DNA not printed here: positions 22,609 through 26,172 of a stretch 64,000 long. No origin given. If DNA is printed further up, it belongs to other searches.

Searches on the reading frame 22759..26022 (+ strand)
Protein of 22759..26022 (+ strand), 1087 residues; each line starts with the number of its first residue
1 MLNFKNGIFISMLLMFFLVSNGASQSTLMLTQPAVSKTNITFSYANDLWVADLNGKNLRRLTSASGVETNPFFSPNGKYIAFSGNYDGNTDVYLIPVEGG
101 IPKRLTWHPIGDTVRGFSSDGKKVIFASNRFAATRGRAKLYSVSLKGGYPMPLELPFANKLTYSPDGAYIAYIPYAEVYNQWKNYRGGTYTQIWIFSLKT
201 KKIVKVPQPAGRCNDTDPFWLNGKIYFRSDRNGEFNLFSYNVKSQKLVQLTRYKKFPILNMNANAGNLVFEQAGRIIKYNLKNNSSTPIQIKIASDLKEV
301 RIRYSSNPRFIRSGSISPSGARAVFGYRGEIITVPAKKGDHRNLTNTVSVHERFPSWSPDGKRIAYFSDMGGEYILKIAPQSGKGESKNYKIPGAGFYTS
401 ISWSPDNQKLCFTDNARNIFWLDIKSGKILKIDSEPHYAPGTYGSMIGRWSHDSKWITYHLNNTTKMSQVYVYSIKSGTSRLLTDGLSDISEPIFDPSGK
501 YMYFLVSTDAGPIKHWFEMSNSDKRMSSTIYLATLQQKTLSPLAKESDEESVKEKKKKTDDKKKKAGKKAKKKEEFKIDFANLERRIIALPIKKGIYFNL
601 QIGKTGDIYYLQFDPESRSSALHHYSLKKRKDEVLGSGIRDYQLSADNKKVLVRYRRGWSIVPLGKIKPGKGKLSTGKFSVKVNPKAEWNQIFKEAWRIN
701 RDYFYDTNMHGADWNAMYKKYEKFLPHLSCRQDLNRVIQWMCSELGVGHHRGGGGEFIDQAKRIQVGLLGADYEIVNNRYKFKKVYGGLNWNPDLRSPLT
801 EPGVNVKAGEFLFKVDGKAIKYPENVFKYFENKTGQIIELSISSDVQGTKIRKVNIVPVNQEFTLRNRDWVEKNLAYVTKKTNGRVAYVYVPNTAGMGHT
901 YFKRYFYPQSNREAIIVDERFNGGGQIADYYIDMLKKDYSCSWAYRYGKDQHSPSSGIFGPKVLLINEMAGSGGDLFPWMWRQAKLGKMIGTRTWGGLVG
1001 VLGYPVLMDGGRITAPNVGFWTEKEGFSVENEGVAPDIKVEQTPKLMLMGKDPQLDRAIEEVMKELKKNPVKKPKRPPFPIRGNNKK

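Call 30: search_protein_families(library=pfam, proteins=[window:22759-26022:+], max_evalue=0.00001)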
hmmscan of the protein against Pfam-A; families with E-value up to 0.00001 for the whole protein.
window:22759-26022:+ (1087 aa): 5 families
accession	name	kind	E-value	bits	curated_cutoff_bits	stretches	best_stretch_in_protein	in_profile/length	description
PF07676.18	PD40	-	1.3e-28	98.7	20.9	2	58-93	1-37/38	WD40-like Beta Propeller Repeat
PF14684.11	Tricorn_C1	-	3.1e-22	78.7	24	1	685-741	1-57/59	Tricorn protease C1 domain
PF14685.13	PDZ_Tricorn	-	7.5e-21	74.4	25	1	767-855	1-87/88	Tricorn protease PDZ domain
PF03572.23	Peptidase_S41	-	4.9e-14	52.7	24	1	886-1040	2-165/165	Peptidase family S41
PF00930.27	DPPIV_N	-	5.4e-12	45.5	22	0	72-170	242-343/354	Dipeptidyl peptidase IV (DPP IV) N-terminal region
